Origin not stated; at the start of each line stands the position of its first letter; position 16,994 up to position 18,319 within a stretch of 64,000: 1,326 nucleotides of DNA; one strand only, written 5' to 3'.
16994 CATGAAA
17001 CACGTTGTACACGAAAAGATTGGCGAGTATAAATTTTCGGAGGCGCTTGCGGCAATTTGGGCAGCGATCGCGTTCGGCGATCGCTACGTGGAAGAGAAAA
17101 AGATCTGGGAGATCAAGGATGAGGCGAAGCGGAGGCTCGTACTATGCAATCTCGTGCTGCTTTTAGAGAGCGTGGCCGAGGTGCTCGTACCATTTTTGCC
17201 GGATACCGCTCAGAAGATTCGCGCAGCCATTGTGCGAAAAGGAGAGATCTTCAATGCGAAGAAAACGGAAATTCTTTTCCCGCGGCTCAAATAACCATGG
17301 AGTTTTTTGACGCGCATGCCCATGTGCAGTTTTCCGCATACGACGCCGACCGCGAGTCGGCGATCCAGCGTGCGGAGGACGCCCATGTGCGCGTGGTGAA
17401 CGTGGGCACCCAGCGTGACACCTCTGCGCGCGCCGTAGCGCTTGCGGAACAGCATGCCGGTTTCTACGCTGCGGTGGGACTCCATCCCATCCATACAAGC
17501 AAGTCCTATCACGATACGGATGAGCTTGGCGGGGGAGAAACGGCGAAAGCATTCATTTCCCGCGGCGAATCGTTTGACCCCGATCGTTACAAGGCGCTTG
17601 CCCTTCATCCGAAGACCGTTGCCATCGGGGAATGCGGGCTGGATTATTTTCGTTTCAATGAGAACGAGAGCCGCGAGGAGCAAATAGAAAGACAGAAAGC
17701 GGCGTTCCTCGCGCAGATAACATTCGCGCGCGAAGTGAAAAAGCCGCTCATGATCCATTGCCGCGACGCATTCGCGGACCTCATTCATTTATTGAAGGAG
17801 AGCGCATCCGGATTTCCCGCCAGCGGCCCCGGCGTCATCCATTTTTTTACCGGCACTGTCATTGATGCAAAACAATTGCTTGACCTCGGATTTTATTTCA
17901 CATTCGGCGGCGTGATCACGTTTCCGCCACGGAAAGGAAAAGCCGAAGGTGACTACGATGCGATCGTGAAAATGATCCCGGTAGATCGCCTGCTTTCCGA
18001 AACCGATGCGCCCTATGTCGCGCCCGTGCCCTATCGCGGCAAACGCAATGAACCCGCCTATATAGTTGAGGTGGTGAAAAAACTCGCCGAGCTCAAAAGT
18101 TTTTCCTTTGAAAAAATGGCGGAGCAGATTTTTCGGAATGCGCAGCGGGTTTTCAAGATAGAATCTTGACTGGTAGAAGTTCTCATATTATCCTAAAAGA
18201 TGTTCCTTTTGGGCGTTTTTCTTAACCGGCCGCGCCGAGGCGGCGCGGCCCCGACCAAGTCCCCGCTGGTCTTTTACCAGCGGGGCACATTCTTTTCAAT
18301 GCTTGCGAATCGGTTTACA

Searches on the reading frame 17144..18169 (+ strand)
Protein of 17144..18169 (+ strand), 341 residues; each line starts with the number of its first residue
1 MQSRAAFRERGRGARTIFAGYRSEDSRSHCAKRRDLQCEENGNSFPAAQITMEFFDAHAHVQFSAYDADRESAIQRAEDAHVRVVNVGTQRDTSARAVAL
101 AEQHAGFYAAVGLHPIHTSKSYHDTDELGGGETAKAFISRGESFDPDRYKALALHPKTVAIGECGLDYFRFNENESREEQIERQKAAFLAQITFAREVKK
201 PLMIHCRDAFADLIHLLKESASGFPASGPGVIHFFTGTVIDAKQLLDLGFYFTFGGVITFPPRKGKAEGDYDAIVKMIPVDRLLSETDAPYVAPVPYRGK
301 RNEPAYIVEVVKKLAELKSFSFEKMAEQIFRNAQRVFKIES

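Call 52: search_protein_families(library=pfam, proteins=[window:17144-18169:+], max_evalue=0.001)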
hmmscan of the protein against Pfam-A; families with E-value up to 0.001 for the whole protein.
window:17144-18169:+ (341 aa): 1 family
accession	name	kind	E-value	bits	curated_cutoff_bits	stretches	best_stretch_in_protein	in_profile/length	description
PF01026.27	TatD_DNase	-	3.8e-72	243.2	27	1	55-338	1-253/253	TatD related DNase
